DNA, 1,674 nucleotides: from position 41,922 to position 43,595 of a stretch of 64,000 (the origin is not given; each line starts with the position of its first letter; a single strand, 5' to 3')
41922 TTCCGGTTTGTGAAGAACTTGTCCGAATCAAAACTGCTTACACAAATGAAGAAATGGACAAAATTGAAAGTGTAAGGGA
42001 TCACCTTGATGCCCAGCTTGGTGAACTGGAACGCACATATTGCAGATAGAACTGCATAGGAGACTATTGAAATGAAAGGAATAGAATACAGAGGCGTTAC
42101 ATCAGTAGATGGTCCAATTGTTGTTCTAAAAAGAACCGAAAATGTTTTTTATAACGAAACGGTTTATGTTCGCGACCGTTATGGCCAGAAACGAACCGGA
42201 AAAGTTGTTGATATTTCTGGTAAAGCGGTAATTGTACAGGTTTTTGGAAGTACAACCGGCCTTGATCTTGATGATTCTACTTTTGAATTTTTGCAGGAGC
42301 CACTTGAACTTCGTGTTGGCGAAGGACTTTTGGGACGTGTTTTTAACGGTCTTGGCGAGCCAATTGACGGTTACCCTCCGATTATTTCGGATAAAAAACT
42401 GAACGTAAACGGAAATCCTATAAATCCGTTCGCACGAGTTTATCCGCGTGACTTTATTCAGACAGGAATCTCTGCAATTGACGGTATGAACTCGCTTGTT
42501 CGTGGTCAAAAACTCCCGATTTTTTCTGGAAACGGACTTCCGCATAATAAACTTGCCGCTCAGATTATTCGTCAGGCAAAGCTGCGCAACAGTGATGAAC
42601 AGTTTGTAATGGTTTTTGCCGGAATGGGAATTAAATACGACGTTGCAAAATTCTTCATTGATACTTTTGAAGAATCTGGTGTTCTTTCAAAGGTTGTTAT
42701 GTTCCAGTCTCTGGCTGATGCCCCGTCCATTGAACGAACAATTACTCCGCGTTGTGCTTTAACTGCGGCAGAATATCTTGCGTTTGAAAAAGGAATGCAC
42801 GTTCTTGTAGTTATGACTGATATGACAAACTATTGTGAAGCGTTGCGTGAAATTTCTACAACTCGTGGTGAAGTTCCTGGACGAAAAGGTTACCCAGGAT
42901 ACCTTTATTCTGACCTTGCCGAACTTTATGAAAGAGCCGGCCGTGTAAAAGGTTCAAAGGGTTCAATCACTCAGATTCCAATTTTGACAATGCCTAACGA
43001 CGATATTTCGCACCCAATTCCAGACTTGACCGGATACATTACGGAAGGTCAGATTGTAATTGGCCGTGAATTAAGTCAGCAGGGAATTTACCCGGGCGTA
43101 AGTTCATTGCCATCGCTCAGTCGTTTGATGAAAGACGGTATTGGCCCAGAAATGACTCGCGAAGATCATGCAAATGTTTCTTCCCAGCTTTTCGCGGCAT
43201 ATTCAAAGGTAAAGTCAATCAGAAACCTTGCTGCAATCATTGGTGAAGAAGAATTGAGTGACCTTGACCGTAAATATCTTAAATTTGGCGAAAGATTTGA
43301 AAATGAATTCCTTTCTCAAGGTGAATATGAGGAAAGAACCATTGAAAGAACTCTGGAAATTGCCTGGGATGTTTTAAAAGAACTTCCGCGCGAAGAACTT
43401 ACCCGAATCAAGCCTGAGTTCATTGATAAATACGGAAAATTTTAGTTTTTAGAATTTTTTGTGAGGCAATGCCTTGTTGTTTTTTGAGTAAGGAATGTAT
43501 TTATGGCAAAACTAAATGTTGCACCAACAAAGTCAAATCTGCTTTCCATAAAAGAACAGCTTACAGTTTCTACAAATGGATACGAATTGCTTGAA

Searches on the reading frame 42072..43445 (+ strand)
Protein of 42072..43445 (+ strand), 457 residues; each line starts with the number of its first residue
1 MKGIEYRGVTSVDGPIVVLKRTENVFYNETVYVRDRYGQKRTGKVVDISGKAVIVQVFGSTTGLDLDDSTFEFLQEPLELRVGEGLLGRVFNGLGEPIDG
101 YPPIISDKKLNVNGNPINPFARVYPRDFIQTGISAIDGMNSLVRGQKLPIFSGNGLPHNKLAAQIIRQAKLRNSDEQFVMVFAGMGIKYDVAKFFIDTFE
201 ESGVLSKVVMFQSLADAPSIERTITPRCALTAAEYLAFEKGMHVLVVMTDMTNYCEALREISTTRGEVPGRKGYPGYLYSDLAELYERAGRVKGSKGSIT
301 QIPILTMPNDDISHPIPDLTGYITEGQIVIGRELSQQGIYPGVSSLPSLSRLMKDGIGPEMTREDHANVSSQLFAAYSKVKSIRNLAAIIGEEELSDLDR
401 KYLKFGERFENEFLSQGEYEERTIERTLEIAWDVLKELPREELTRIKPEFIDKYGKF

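Call 83: search_protein_families(library=pfam, proteins=[window:42072-43445:+], max_evalue=0.0001)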
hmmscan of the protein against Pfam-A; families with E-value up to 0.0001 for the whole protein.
window:42072-43445:+ (457 aa): 3 families
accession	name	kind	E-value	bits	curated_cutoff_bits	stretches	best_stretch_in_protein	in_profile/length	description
PF00006.31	ATP-synt_ab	-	1.7e-78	263.5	29.5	1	132-350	1-213/213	ATP synthase alpha/beta family, nucleotide-binding domain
PF22919.1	ATP-synt_VA_C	-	6.6e-33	113.2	24.7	1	355-454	1-100/101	C-terminal domain of V and A type ATP synthase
PF02874.29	ATP-synt_ab_N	-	1.7e-08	35.3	20.9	1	9-66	1-61/69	ATP synthase alpha/beta family, beta-barrel domain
